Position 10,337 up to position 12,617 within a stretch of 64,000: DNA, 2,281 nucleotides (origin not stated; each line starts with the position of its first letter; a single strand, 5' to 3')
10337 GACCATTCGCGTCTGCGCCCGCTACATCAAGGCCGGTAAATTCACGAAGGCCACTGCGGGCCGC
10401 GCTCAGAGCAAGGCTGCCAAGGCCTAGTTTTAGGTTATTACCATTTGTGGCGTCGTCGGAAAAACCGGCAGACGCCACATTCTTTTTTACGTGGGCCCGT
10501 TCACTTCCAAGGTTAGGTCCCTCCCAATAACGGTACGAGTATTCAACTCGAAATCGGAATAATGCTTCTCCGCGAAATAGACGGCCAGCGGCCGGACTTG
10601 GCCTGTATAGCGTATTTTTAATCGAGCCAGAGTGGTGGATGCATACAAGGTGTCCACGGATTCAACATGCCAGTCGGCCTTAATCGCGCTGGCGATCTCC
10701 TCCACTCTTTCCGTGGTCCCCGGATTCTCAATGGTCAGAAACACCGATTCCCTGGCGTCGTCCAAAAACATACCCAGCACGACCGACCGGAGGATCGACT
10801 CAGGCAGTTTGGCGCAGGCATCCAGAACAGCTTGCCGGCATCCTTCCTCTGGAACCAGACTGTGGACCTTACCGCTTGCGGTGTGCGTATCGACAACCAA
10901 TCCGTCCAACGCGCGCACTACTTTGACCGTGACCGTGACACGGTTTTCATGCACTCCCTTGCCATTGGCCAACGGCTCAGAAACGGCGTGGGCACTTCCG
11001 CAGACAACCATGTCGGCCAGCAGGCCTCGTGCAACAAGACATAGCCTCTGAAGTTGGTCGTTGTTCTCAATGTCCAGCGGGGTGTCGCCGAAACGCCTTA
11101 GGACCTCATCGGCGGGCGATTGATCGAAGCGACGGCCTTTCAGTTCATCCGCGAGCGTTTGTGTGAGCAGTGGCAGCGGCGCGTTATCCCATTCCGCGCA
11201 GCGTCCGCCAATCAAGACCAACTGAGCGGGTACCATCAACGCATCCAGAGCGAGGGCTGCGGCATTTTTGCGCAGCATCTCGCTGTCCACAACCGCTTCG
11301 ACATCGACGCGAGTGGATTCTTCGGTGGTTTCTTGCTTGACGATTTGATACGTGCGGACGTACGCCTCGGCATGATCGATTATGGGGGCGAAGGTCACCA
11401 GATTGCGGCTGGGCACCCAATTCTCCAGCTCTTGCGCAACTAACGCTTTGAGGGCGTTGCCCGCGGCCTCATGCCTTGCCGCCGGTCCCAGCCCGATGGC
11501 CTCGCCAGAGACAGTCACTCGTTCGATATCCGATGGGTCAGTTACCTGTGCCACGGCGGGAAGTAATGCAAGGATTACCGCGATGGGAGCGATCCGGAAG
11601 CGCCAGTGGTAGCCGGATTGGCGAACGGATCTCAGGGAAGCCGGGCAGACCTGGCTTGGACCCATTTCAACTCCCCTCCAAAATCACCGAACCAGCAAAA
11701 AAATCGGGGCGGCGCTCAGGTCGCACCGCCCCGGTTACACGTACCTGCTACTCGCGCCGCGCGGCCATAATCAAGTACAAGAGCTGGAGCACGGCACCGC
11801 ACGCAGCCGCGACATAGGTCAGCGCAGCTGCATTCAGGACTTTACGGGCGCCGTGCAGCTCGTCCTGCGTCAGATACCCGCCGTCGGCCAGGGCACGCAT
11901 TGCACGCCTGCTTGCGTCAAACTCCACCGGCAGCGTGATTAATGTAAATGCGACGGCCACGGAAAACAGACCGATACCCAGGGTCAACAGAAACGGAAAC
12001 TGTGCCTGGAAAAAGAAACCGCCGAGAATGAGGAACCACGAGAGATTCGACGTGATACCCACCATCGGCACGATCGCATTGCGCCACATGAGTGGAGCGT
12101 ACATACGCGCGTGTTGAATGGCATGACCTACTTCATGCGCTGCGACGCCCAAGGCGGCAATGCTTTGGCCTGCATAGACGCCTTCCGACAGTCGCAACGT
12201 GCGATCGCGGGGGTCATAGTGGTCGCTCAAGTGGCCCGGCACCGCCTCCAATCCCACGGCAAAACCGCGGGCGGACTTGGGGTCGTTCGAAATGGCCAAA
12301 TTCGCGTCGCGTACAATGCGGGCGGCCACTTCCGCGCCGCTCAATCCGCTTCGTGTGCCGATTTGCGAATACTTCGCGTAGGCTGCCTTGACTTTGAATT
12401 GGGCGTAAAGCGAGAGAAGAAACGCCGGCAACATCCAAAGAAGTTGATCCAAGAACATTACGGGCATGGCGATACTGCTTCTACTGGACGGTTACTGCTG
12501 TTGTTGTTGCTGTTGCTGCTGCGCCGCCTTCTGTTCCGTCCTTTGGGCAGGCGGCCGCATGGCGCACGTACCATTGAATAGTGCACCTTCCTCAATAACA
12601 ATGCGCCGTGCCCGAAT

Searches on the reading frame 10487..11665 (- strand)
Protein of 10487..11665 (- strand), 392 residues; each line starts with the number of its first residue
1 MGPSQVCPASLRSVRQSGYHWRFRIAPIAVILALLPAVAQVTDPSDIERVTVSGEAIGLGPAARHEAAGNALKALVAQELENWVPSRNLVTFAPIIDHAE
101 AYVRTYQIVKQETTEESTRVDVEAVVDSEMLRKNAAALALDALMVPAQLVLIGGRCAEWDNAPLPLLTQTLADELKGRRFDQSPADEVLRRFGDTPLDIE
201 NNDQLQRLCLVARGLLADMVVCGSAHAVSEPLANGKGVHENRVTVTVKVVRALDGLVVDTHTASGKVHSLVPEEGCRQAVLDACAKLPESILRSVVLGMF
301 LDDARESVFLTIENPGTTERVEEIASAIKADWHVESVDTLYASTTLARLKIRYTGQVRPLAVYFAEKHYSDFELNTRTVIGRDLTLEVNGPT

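Call 3: search_protein_families(library=pfam, proteins=[window:10487-11665:-], max_evalue=0.01)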
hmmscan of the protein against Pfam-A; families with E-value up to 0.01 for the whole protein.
window:10487-11665:- (392 aa): 0 families

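Call 4: search_protein_families(library=ncbifam, proteins=[window:10487-11665:-], max_evalue=0.01)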
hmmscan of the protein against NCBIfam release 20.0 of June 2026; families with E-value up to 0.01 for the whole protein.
window:10487-11665:- (392 aa): 0 families

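Call 35: find_homologous_proteins(query=window:10487-11665:-, max_evalue=0.001)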
Query window:10487-11665:- (392 aa): 1 proteins with E <= 0.001 among 8000 candidates.
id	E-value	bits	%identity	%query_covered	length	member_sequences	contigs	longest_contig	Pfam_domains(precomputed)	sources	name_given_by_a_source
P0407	1.9e-254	862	100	100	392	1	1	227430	-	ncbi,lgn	ncbi:MAG: hypothetical protein AMXMBFR84_13460 [Candidatus Hydrogenedentota bacterium]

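Call 68: search_protein_families(library=pfam, alignment_id=A3, max_evalue=0.5)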
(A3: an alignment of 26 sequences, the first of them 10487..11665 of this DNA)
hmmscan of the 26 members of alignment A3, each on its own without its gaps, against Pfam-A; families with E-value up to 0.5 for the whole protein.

A. member 1, window:10487-11665:- (392 aa): 0 families

B. families by the number of members that match (of 26 scanned): 15 families
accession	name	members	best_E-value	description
PF16548.10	FlgT_N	2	0.02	Flagellar assembly protein T, N-terminal domain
PF18016.8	SAM_3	1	0.00091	SAM domain (Sterile alpha motif)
PF11123.14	DNA_Packaging_2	1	0.016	DNA packaging protein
PF11684.13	DUF3280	1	0.017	Protein of unknown function (DUF2380)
PF25399.1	DeaD_dimer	1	0.018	RNA helicase DeaD dimerization domain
PF07021.18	MetW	1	0.032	Methionine biosynthesis protein MetW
PF20454.4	GpA_nuclease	1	0.046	Terminase large subunit gpA, endonuclease domain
PF12508.14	Transposon_TraM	1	0.066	Conjugative transposon, TraM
PF13307.12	Helicase_C_2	1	0.076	Helicase C-terminal domain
PF02254.24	TrkA_N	1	0.098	TrkA-N domain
PF16751.10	RsdA_SigD_bd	1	0.11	Anti-sigma-D factor RsdA to sigma factor binding region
PF20144.5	TIG_SUH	1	0.14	TIG domain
PF02169.21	LPP20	1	0.14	LPP20 lipoprotein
PF15825.10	FAM25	1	0.15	FAM25 family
PF13755.11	Sensor_TM1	1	0.47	Sensor N-terminal transmembrane domain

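Call 69: search_solved_structures(query=A3, max_evalue=5)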
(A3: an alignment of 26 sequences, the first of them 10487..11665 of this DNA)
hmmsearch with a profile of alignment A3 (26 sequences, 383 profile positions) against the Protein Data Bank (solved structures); distinct sequences matched with E-value up to 5: 2.
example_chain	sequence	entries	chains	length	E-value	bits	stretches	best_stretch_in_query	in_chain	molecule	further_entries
4p9f_A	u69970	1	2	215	0.26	13.2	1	303-359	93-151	HTH-type transcriptional regulator mcbR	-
2rjb_A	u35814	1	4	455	0.85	11.5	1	115-192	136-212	Uncharacterized protein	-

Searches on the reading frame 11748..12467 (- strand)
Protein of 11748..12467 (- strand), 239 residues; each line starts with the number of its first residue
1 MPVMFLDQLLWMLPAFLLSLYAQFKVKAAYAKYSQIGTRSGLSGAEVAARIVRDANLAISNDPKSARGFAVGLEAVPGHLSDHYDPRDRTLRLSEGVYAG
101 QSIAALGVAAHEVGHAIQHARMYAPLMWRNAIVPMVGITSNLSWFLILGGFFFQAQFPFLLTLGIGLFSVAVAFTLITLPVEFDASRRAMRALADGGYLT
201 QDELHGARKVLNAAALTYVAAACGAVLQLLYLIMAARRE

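Call 3: search_protein_families(library=pfam, proteins=[window:11748-12467:-], max_evalue=0.01)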
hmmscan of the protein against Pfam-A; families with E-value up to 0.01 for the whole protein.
window:11748-12467:- (239 aa): 1 family
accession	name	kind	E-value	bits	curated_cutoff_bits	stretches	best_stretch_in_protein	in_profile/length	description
PF04298.18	Zn_peptidase_2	-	1.3e-83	280.3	27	1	10-236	3-217/218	Putative neutral zinc metallopeptidase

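Call 4: search_protein_families(library=ncbifam, proteins=[window:11748-12467:-], max_evalue=0.01)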
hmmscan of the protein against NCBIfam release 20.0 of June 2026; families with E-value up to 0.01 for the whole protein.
window:11748-12467:- (239 aa): 0 families
